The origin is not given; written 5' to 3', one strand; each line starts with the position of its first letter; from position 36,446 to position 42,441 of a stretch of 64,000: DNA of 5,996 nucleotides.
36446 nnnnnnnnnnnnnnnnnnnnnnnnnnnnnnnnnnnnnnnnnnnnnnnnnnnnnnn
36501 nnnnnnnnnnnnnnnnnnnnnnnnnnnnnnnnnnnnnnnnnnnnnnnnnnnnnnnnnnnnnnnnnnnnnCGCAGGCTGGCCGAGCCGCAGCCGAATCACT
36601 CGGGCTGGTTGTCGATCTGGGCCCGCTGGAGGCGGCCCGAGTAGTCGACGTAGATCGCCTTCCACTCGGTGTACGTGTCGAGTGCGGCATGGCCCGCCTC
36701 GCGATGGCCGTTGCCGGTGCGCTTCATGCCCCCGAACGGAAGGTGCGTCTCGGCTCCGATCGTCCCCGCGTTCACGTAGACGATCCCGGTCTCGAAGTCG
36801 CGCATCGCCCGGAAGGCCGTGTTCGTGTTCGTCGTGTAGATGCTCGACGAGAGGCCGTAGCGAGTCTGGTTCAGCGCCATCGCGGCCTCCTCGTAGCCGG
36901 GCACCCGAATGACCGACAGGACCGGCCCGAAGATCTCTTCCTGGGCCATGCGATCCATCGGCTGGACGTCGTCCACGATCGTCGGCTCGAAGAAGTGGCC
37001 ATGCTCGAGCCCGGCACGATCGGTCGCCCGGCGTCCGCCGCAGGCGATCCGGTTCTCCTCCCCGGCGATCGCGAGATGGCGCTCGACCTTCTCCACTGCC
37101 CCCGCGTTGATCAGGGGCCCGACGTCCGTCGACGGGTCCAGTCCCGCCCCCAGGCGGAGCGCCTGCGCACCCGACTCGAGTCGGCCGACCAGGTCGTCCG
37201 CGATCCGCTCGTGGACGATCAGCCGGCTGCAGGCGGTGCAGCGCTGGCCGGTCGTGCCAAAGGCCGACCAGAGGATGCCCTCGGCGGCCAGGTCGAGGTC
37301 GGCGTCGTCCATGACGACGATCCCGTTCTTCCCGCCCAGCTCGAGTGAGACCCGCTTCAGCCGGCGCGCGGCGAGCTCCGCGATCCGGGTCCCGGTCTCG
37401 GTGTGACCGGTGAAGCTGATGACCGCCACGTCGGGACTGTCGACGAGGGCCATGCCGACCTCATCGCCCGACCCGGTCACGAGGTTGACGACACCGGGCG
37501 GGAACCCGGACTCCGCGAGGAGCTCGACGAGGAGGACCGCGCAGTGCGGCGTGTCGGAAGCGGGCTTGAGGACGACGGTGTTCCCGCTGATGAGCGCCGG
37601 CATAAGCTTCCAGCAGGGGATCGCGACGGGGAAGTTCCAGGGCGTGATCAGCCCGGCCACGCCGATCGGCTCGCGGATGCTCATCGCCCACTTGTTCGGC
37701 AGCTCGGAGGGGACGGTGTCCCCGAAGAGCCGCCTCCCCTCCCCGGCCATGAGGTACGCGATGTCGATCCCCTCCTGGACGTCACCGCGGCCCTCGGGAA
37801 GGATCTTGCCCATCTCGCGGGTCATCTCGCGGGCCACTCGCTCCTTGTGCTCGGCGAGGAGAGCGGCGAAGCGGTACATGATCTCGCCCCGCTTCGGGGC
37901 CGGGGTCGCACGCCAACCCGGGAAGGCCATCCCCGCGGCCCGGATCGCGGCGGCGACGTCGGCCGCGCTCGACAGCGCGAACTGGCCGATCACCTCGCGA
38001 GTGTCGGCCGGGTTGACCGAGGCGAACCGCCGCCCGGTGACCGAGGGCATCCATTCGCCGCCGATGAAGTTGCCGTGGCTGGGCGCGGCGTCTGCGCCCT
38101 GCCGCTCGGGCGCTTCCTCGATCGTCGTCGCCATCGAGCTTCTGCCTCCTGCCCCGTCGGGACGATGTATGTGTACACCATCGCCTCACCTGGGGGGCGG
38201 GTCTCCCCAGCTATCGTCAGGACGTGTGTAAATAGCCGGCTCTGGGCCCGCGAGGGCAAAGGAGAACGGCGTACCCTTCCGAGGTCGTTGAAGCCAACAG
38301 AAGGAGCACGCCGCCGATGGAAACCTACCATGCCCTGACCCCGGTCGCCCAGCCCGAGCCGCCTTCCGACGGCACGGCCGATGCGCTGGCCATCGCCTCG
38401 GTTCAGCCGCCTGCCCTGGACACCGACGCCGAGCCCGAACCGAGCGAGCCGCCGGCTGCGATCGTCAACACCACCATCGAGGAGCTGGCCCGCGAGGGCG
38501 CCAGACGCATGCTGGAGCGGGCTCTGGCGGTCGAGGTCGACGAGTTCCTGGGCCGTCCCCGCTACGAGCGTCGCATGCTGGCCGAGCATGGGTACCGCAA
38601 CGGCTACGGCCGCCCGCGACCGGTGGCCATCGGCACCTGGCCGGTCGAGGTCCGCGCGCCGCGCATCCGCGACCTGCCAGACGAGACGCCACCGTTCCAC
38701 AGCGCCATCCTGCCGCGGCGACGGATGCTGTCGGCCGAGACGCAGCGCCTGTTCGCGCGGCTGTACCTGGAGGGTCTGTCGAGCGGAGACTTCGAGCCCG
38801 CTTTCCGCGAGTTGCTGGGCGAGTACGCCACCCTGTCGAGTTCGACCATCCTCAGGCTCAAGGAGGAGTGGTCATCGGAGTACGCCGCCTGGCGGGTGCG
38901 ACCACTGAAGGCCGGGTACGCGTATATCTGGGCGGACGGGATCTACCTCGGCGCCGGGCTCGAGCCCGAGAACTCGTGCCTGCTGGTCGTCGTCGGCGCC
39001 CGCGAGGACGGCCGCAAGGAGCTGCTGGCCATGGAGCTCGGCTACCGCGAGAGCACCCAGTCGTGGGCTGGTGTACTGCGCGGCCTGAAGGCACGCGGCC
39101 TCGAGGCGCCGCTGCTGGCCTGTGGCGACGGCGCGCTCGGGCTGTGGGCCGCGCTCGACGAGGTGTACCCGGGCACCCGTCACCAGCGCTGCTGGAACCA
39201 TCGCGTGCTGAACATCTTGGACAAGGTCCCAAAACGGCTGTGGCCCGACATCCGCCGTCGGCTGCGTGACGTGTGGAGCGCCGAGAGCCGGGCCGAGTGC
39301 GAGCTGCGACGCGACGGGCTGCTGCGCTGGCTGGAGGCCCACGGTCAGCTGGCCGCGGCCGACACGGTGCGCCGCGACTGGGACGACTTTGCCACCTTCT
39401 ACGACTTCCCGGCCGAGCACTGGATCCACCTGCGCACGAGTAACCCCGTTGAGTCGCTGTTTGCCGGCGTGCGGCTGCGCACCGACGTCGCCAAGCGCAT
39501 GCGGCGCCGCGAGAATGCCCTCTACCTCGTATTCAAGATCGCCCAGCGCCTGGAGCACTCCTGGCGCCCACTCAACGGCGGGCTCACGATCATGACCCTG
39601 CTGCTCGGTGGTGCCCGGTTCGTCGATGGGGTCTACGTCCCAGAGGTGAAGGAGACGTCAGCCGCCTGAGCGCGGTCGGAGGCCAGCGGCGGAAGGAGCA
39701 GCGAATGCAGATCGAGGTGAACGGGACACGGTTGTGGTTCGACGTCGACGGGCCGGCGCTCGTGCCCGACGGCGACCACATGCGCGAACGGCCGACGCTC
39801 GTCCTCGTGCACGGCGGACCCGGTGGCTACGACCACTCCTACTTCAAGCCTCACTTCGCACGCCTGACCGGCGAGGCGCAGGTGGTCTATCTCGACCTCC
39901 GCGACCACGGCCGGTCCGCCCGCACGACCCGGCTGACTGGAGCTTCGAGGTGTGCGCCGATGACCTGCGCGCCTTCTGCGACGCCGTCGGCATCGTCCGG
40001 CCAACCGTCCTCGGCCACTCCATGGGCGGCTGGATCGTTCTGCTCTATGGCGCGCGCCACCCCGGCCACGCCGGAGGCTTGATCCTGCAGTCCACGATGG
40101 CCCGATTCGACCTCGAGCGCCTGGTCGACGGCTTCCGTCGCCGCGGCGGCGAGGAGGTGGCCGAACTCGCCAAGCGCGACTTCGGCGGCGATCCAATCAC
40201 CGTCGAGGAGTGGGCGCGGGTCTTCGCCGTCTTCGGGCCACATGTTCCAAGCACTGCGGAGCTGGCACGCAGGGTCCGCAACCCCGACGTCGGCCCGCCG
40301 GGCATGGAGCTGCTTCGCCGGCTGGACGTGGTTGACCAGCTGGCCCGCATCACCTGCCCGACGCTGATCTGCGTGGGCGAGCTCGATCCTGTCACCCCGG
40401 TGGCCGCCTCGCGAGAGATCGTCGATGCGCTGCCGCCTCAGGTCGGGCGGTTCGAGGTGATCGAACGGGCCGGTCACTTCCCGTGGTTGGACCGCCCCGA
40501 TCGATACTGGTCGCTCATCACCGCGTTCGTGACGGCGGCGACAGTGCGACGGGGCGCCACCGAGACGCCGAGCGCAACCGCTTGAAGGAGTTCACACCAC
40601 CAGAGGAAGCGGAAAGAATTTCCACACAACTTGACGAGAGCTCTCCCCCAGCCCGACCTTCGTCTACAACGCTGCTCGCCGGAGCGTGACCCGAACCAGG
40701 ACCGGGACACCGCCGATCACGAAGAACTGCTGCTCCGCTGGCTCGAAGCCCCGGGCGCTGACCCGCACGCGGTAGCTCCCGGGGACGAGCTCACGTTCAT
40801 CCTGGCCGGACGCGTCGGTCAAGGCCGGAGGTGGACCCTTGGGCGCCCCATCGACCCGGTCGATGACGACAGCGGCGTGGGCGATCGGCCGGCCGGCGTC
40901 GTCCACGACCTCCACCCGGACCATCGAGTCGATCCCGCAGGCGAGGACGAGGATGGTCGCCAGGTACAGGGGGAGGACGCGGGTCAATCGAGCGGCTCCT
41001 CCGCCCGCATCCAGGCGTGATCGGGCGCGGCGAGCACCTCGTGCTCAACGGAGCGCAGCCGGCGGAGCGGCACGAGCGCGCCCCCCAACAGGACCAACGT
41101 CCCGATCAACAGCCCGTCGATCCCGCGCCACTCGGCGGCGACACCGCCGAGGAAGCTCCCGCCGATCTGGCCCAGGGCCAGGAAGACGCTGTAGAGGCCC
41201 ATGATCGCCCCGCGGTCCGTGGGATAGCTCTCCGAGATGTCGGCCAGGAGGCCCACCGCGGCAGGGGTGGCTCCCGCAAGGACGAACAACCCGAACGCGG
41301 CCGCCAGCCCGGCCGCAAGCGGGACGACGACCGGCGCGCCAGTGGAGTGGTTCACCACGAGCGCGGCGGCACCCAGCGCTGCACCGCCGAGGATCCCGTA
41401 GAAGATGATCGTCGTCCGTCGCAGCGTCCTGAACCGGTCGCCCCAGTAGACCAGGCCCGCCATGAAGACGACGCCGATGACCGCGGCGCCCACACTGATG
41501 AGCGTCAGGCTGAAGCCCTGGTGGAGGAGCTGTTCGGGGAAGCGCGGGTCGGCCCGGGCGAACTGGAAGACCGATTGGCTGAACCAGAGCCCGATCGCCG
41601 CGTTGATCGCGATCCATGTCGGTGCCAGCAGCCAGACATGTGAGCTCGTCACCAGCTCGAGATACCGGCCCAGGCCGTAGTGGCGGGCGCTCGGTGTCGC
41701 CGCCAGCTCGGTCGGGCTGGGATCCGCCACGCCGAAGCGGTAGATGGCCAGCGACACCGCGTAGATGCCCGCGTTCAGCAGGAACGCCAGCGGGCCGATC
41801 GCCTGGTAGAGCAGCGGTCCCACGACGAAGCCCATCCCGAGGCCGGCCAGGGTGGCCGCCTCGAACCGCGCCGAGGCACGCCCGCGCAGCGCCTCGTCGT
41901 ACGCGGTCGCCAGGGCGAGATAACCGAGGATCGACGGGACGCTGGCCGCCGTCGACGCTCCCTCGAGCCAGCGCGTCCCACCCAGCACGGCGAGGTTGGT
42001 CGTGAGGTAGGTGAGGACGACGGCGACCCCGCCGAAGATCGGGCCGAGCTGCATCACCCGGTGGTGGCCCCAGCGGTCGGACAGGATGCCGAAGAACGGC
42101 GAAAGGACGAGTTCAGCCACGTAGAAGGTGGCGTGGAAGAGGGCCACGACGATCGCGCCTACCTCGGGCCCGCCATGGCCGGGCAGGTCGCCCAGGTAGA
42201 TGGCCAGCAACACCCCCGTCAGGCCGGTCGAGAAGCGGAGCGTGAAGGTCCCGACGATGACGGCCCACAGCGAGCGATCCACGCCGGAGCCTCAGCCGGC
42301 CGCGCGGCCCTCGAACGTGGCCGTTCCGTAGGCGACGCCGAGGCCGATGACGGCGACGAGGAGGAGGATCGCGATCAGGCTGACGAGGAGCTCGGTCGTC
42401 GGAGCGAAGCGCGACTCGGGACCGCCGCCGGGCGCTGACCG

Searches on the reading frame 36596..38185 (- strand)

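Call 49: search_protein_families(library=pfam, proteins=[window:36596-38185:-], max_evalue=0.0001)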
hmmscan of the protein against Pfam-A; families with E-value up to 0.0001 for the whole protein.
window:36596-38185:- (529 aa): 1 family
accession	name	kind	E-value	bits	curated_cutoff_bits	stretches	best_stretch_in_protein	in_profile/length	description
PF00171.27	Aldedh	-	1.4e-166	555.1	23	1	45-511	1-461/461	Aldehyde dehydrogenase family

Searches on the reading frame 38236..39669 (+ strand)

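Call 49: search_protein_families(library=pfam, proteins=[window:38236-39669:+], max_evalue=0.0001)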
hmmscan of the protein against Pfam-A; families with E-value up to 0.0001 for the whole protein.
window:38236-39669:+ (477 aa): 1 family
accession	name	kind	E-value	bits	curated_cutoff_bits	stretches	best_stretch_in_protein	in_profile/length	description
PF00872.24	Transposase_mut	-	1.9e-56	192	21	1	77-443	18-376/379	Transposase, Mutator family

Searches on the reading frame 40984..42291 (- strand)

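Call 49: search_protein_families(library=pfam, proteins=[window:40984-42291:-], max_evalue=0.0001)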
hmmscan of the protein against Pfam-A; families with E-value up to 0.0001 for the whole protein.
window:40984-42291:- (435 aa): 1 family
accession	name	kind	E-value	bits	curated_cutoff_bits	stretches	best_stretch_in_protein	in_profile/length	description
PF07690.21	MFS_1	-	2.5e-25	89.6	33.4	1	12-333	2-310/347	Major Facilitator Superfamily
